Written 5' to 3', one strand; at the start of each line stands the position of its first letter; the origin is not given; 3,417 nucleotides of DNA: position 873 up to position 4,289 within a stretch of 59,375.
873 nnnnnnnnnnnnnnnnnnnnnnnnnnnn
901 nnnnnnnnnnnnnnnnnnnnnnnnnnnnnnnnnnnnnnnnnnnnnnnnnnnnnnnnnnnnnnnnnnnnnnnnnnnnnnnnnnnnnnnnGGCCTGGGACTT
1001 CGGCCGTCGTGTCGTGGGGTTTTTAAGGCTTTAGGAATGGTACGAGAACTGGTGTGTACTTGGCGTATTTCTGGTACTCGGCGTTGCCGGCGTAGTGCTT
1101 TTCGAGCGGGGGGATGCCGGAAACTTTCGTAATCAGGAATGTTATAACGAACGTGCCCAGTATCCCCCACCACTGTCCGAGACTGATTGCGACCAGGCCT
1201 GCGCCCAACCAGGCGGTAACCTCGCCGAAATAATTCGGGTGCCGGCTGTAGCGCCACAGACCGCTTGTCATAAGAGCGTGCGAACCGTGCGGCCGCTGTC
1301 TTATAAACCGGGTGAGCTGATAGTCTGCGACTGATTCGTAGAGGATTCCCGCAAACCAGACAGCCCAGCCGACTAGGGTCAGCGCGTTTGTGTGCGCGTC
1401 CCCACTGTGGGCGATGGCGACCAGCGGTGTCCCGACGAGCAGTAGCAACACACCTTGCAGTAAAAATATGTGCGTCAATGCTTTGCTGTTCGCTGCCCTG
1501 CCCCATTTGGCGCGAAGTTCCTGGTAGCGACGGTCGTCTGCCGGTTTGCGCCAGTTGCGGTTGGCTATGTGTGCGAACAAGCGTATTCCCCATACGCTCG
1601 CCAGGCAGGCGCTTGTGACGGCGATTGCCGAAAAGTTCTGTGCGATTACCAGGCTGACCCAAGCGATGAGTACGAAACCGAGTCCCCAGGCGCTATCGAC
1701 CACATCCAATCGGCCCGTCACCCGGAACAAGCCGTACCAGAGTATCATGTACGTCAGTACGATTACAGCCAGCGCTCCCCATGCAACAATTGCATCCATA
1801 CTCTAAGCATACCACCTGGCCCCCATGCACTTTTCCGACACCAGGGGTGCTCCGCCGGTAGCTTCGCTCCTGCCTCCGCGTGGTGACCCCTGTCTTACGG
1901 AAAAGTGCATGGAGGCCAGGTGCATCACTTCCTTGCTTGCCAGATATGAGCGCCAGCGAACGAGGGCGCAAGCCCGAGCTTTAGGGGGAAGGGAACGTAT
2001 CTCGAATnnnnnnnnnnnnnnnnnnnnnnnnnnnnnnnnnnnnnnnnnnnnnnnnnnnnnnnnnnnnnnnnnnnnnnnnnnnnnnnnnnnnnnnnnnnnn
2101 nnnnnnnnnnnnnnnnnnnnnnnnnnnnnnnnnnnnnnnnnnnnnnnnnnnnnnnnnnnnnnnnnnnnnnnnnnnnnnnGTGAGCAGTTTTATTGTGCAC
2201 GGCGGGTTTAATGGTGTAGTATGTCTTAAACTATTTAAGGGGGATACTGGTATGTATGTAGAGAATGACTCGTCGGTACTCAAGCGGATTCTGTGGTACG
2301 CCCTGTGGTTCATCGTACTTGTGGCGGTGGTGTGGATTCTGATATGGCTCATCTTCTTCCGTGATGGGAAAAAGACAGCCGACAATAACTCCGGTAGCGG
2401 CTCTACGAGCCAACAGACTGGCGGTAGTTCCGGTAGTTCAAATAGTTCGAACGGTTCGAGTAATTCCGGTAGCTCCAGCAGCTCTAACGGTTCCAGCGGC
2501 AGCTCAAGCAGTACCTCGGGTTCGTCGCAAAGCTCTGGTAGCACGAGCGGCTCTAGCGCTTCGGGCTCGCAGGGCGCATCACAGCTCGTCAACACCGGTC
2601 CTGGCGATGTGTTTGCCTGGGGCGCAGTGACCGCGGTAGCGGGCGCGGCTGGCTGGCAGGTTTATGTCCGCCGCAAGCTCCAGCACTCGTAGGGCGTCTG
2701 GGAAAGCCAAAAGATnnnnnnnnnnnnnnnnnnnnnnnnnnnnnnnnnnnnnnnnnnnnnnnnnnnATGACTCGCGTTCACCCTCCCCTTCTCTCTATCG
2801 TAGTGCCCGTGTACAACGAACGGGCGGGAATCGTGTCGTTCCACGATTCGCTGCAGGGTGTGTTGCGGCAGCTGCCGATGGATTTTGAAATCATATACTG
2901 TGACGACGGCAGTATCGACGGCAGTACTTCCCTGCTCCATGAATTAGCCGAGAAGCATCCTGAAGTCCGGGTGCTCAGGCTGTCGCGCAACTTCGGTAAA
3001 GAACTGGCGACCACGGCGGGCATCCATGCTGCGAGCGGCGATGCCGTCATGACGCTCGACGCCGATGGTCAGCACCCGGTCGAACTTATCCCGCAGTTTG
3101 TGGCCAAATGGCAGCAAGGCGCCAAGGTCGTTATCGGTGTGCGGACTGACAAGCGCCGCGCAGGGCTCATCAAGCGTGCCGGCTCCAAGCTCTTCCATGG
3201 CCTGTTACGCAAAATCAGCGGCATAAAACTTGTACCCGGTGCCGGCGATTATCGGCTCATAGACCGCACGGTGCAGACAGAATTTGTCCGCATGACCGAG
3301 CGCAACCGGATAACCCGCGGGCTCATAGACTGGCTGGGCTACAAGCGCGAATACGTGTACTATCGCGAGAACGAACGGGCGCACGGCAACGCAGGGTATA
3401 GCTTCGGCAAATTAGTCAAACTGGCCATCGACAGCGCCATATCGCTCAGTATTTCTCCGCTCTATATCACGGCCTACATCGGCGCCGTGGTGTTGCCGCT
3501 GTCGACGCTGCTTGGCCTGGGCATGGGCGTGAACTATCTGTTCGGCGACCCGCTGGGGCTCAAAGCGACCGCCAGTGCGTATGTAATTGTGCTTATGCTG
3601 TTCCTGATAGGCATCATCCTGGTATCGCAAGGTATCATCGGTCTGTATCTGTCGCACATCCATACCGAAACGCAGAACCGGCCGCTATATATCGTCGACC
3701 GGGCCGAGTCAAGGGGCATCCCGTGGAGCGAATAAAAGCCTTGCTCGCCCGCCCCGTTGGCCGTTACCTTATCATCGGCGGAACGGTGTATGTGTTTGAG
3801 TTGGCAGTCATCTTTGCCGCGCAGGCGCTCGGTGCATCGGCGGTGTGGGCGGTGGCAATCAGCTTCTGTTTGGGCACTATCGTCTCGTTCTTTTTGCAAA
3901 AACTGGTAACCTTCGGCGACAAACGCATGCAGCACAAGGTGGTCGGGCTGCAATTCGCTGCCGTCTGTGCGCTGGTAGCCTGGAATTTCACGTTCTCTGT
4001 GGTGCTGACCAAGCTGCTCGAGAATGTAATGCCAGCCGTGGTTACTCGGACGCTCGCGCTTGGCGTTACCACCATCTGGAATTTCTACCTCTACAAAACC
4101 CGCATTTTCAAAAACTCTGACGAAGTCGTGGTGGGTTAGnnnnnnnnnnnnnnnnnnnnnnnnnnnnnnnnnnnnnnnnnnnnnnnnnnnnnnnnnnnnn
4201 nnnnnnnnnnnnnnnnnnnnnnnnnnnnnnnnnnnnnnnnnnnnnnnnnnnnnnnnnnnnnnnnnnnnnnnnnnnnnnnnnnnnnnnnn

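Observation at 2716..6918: Three-gene surface-glycan modification module whose third component is fused to an LmbE/PIG-L deacetylase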

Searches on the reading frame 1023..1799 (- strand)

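Call 3: search_protein_families(library=pfam, proteins=[window:1023-1799:-], max_evalue=0.01)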
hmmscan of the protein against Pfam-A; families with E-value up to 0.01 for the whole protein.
window:1023-1799:- (258 aa): 4 families
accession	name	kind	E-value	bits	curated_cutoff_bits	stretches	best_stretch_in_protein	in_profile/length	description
PF06966.17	DUF1295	-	8.4e-60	202.6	20.4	1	21-249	1-235/235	Protein of unknown function (DUF1295)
PF02544.21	Steroid_dh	-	2e-10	41.3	22.6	1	133-256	34-149/150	3-oxo-5-alpha-steroid 4-dehydrogenase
PF04191.18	PEMT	-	3e-06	28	25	1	141-223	8-86/105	Phospholipid methyltransferase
PF04140.19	ICMT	-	2e-05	25.4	24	1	172-206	31-65/95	Isoprenylcysteine carboxyl methyltransferase (ICMT) family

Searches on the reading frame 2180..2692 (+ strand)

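Call 3: search_protein_families(library=pfam, proteins=[window:2180-2692:+], max_evalue=0.01)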
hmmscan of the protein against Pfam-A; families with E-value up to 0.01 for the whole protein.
window:2180-2692:+ (170 aa): 2 families
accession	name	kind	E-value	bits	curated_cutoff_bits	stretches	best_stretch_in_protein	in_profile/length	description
PF06682.17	SARAF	-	0.0002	21.6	30.8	1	38-121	160-246/333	SOCE-associated regulatory factor of calcium homoeostasis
PF05297.16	Herpes_LMP1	-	0.0012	18.6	26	1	42-143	163-266/386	Herpesvirus latent membrane protein 1 (LMP1)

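Call 65: search_protein_families(library=pfam, proteins=[window:2252-2692:+], max_evalue=0.01)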
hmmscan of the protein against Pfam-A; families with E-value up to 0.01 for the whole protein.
window:2252-2692:+ (146 aa): 2 families
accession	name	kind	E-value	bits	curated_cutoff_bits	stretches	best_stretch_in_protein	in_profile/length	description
PF06682.17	SARAF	-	0.00019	21.7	30.8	1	16-97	162-241/333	SOCE-associated regulatory factor of calcium homoeostasis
PF05297.16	Herpes_LMP1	-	0.00085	19.1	26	1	18-119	163-266/386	Herpesvirus latent membrane protein 1 (LMP1)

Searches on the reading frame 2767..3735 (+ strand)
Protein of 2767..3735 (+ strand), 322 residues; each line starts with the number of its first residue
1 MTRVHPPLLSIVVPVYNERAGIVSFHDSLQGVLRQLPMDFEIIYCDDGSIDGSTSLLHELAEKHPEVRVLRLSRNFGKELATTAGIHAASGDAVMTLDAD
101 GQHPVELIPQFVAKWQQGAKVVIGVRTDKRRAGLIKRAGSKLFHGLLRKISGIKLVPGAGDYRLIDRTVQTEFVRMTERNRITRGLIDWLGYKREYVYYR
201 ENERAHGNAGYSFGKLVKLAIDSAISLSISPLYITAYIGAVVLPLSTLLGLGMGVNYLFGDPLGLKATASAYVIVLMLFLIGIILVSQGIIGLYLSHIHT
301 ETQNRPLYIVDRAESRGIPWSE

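Call 3: search_protein_families(library=pfam, proteins=[window:2767-3735:+], max_evalue=0.01)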
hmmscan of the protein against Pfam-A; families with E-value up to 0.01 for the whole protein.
window:2767-3735:+ (322 aa): 2 families
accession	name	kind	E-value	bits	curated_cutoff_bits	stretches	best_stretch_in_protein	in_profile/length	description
PF00535.33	Glycos_transf_2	-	3.5e-29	102.3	23.3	1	10-168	1-162/168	Glycosyl transferase family 2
PF13641.12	Glyco_tranf_2_3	-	6.2e-06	26.8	27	1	6-111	1-107/230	Glycosyltransferase like family 2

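Call 4: search_protein_families(library=ncbifam, proteins=[window:2767-3735:+], max_evalue=0.01)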
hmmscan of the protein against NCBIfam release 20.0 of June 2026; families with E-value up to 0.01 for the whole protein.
window:2767-3735:+ (322 aa): 24 families
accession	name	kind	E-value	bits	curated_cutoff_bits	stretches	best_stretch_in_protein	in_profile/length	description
NF047588.1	GlcsyltransPgfSStrep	equivalog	5.7e-62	209.7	500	1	9-313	3-305/308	glycosyltransferase PgfS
NF007986.1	PRK10714.1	equivalog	7.9e-42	143.4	529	1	9-313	8-311/316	undecaprenyl-phosphate 4-deoxy-4-formamido-L-arabinose transferase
TIGR03937.1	PgaC_IcaA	equivalog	5.7e-16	58.5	422.3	1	5-101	43-136/407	poly-beta-1,6-N-acetyl-D-glucosamine synthase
NF007482.0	PRK10073.1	equivalog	1.5e-14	53.8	423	1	7-102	6-97/334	glycosyltransferase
NF041875.1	EPS_EpsD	equivalog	3.6e-12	46.3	370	1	9-124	1-114/325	exopolysaccharide biosynthesis glycosyltransferase EpsD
NF047683.1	TeichurnBiosyTuaG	equivalog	3.9e-10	39.8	400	1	6-103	5-99/252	teichuronic acid biosynthesis protein TuaG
TIGR04283.1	glyco_like_mftF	equivalog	3.1e-09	36.8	182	1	9-115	1-97/221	TIGR04283 family arsenosugar biosynthesis glycosyltransferase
TIGR03965.1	mycofact_glyco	equivalog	3.3e-09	36.1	280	1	7-115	74-179/467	mycofactocin biosynthesis glycosyltransferase MftF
NF058614.1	PPMAGASynPpgS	equivalog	2.6e-08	33.6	370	1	11-169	4-161/226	polyprenyl-phospho-N-acetylgalactosaminyl synthase PpgS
NF050050.1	ProtGlycPglI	equivalog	8.6e-08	31.9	500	1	7-125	2-118/306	GalNAc(5)-diNAcBac-PP-undecaprenol beta-1,3-glucosyltransferase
TIGR03111.1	glyc2_xrt_Gpos1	hypoth_equivalog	1.4e-07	30.7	363.95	1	7-149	49-189/439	TIGR03111 family XrtG-associated glycosyltransferase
NF041391.1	DPhHxTase_Halo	equivalog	1.9e-07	30.3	375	1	49-169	29-149/213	dolichyl-phosphate hexose transferase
TIGR04242.1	nodulat_NodC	equivalog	5.3e-07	28.9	550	1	7-117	48-158/395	chitooligosaccharide synthase NodC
NF053739.1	GlytfEpsEBac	equivalog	4.7e-06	25.8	450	1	7-100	1-92/265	glycosyltransferase EpsE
TIGR03469.1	HpnB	hypoth_equivalog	9.3e-06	24.9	379.25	1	7-120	44-165/386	hopene-associated glycosyltransferase HpnB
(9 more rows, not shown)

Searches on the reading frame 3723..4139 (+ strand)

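Call 3: search_protein_families(library=pfam, proteins=[window:3723-4139:+], max_evalue=0.01)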
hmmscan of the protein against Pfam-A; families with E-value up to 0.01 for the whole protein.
window:3723-4139:+ (138 aa): 2 families
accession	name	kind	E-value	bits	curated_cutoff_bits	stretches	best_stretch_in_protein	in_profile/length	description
PF04138.20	GtrA_DPMS_TM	-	3.3e-12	47.1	26.1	1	14-129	1-117/117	GtrA/DPMS, transmembrane domain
PF04211.18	MtrC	-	0.006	16.1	25.5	1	23-107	88-169/268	Tetrahydromethanopterin S-methyltransferase, subunit C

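Call 4: search_protein_families(library=ncbifam, proteins=[window:3723-4139:+], max_evalue=0.01)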
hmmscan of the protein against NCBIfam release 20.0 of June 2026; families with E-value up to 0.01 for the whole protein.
window:3723-4139:+ (138 aa): 0 families
